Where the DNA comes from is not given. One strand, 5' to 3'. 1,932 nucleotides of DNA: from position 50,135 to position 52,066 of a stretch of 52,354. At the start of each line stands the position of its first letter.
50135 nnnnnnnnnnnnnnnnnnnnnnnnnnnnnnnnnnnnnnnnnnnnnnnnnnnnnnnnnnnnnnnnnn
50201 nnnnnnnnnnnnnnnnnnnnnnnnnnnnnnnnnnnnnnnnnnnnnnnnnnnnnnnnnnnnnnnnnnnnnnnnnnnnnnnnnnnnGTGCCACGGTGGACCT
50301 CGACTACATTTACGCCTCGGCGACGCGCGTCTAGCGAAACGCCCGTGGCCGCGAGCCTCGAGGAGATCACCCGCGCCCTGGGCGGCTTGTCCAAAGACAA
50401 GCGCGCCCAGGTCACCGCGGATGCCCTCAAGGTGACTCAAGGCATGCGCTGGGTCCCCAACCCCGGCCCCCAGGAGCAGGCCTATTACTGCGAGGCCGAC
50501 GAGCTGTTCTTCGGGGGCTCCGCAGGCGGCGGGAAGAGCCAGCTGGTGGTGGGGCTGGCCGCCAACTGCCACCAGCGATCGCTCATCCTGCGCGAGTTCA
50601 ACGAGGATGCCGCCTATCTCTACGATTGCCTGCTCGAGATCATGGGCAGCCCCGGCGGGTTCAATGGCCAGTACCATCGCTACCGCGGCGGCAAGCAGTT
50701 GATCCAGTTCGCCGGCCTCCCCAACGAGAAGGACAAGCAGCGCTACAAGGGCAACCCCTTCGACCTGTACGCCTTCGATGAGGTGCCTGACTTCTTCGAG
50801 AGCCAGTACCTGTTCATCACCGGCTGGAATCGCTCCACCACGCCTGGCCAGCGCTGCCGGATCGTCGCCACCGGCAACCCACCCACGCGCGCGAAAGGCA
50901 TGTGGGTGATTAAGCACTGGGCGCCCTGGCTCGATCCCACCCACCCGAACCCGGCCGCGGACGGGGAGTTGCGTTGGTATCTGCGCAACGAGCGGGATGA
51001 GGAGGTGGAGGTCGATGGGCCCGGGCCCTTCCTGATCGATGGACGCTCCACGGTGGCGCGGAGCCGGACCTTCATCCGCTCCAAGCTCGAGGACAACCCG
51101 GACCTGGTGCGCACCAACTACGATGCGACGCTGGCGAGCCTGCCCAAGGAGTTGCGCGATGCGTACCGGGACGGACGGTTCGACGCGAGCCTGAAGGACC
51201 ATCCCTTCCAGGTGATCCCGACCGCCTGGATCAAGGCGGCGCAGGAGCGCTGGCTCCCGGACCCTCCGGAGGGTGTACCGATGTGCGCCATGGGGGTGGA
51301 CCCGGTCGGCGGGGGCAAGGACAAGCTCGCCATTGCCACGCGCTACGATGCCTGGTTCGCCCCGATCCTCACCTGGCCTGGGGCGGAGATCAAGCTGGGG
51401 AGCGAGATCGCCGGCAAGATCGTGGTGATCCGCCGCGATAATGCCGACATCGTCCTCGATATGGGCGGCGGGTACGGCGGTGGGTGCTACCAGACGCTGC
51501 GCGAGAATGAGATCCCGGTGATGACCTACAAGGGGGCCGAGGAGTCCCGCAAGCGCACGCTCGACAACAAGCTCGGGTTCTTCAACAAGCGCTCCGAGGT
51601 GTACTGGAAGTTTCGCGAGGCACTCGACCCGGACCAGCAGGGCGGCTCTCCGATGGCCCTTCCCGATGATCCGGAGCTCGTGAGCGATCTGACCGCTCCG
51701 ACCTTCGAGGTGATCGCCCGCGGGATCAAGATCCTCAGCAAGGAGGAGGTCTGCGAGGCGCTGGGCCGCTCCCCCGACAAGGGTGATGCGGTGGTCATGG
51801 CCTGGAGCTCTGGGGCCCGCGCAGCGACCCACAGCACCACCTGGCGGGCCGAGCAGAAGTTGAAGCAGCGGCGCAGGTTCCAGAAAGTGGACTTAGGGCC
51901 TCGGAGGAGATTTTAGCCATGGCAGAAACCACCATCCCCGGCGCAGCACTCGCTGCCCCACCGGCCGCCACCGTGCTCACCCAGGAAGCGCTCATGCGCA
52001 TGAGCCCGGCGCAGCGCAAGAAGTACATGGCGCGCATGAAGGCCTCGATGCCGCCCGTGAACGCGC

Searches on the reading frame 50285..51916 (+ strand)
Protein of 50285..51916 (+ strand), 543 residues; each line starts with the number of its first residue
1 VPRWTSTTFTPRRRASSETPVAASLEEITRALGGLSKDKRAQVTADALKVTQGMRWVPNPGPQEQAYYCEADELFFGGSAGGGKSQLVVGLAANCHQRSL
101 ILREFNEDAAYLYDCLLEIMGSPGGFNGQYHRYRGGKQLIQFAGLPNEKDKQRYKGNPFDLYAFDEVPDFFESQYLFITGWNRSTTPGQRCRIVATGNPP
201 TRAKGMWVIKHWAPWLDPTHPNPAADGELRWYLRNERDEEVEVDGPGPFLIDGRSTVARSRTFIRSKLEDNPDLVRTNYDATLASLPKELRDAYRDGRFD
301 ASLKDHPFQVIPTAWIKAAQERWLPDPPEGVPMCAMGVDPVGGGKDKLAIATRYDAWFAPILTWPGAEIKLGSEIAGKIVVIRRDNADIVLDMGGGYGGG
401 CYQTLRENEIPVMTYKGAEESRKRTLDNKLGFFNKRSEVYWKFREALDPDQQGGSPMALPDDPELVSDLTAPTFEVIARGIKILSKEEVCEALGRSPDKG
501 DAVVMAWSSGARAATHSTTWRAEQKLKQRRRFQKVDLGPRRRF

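Call 15: search_dna_similar(query=window:50285-51916:+, collection=phages, mode=protein, max_rows=15)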
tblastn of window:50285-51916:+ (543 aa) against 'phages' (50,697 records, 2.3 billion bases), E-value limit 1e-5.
Records with a match: 338; places in all: 342; records where one place covers at least 80% of the query: 17.
Best place of each record, by identity: <60% 338.
By first word of the organism name: Salinibacter 183; Arthrobacter 67; Xanthomonas 16; Streptomyces 13; Roseobacter 7; Bacteriophage 7; Bordetella 5; Caulobacter 4; Caudoviricetes 4; Pelagibacter 4; and 18 more.
By host as written in the record: Salinibacter ruber M8 183; Arthrobacter sp. ATCC 21022 54; - 25; Streptomyces griseus ATCC 10137 10; Arthrobacter globiformis B-2979 8; Xanthomonas albilineans CFBP2523 6; Xanthomonas citri 4; Caulobacter vibrioides CB15 3; and 32 more.
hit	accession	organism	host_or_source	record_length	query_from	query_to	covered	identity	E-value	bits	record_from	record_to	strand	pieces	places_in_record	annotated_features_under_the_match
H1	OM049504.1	Acidovorax phage AP1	Paracidovorax oryzae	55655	12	531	96%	40.3%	5e-105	352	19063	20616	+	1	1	TerL | terminase small subunit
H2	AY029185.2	Bordetella phage BPP-1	-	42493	23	526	93%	40.2%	8e-96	325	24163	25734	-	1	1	bbp25: Bbp25 | bbp26: Bbp26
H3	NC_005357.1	Bordetella phage BPP-1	Bordetella bronchiseptica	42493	23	526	93%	40.2%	8e-96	325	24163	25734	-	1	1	terminase family protein | terminase small subunit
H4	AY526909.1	Bordetella phage BIP-1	-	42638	23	526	93%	40.2%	8e-96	325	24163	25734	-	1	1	none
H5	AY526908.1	Bordetella phage BMP-1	-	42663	23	526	93%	40.2%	8e-96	325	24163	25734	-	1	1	none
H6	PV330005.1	Bordetella phage vB_BbrP_003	Bordetella bronchiseptica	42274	23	526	93%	39.7%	1e-92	316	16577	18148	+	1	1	terminase large subunit | terminase small subunit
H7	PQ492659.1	Limnohabitans phage DC33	Limnohabitans sp. DCL3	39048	3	506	93%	39.0%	2e-95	324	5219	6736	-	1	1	hypothetical protein (x2)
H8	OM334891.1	Acinetobacter phage 4316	Acinetobacter baumannii 4316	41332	24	506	89%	37.3%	2e-81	283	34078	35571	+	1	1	terminase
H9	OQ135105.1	Caulobacter phage BL94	Caulobacter vibrioides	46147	60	506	82%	40.0%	5e-84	291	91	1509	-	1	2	BL94_gp001c: terminase large subunit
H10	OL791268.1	Phage zth2-2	-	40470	56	506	83%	39.5%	6e-89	305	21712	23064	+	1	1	record has no annotation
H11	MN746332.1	Caulobacter phage SR18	Caulobacter vibrioides CB15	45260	60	506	82%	39.7%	4e-84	291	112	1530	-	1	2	repeat_region | terminase large subunit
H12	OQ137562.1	Caulobacter phage RapA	Caulobacter vibrioides CB15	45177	60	506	82%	39.7%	8e-84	290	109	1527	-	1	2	RapA_gp001c: terminase large subunit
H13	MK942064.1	Caulobacter phage Jess A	Caulobacter vibrioides CB15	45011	60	506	82%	39.7%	8e-84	290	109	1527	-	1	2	terminase large subunit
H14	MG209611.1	Aphanizomenon phage vB_AphaS-CL131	Aphanizomenon flos-aquae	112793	85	507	78%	38.3%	8e-77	270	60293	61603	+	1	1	terminase large subunit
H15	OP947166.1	Thiohalocapsa phage LS06-2018-MD04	-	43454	85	539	84%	35.2%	8e-78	273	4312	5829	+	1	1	DarB-like antirestriction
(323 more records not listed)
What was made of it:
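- Tried and rejected: TerL is only 40% identical to Acidovorax AP1 and Bordetella BPP-1 (call 15).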
